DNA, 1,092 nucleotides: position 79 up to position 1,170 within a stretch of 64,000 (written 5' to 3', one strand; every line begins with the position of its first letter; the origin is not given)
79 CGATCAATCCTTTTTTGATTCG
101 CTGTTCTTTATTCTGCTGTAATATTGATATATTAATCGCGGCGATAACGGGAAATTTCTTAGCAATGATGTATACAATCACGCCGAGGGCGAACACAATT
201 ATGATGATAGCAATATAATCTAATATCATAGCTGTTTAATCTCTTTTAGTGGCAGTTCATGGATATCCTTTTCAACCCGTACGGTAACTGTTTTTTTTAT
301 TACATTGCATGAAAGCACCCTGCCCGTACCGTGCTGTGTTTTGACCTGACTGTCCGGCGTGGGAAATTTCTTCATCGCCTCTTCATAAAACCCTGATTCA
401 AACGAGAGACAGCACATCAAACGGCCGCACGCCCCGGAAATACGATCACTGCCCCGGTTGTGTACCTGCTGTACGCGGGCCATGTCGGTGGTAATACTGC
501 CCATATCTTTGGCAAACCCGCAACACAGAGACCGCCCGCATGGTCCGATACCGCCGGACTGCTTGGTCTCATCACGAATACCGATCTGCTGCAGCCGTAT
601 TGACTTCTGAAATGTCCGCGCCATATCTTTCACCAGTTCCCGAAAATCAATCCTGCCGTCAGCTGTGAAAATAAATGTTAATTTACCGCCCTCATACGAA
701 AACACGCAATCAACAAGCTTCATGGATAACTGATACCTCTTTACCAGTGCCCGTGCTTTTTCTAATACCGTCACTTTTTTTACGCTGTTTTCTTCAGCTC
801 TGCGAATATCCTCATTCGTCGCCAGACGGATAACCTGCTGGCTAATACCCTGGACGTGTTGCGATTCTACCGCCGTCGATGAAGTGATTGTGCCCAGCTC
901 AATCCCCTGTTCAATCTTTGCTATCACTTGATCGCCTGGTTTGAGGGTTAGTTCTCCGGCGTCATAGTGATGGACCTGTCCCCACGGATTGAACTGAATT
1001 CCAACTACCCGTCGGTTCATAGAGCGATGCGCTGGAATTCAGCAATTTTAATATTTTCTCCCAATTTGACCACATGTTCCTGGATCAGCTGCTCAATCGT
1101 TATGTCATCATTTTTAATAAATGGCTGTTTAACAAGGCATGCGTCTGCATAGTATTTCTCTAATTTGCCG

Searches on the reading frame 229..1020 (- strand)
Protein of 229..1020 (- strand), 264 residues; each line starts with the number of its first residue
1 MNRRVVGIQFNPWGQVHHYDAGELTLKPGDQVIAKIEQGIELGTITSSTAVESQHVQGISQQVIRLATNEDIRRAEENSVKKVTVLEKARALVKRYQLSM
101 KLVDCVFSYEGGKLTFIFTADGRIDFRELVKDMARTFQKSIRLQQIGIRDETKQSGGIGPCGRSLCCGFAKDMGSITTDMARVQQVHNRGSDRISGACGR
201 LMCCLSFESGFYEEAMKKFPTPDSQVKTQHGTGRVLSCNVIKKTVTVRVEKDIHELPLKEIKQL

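Call 60: find_encoding_contigs(protein=window:229-1020:-, flank=10000, max_places=2)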
Protein window:229-1020:- (264 aa): 2 contigs read that carry it; 1 place shown.
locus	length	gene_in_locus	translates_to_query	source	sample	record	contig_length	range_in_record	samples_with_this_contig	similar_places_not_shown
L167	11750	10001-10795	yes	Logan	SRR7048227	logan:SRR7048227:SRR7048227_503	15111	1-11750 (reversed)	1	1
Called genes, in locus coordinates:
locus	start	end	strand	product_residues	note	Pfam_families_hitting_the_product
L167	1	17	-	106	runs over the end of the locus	-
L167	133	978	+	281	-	-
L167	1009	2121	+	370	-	PF01098:FTSW_RODA_SPOVE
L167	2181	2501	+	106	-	-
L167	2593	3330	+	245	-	PF01386:Ribosomal_L25p, PF14693:Ribosomal_TL5_C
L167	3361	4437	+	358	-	PF11258:DUF3048, PF17479:DUF3048_C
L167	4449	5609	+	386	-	PF11258:DUF3048, PF17479:DUF3048_C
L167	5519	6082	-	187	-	-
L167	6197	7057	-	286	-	PF17827:PrmC_N, PF05175:MTS, PF06325:PrmA, PF12847:Methyltransf_18 (weak), PF13847:Methyltransf_31, PF08241:Methyltransf_11 (weak), PF08242:Methyltransf_12 (weak), PF13649:Methyltransf_25, +2 more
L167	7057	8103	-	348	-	PF03462:PCRF, PF00472:RF-1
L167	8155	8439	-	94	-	PF01197:Ribosomal_L31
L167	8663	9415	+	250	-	PF00318:Ribosomal_S2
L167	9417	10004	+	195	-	PF00889:EF_TS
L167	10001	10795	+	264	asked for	PF04468:PSP1, PF28472:PSP1_3rd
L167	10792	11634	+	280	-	PF23914:TPR_CcmH_CycH (faint), PF00515:TPR_1 (faint), PF07719:TPR_2 (faint), PF13181:TPR_8 (faint), PF13428:TPR_14 (faint), PF13176:TPR_7 (faint), PF13414:TPR_11 (faint), PF14559:TPR_19 (faint), +1 more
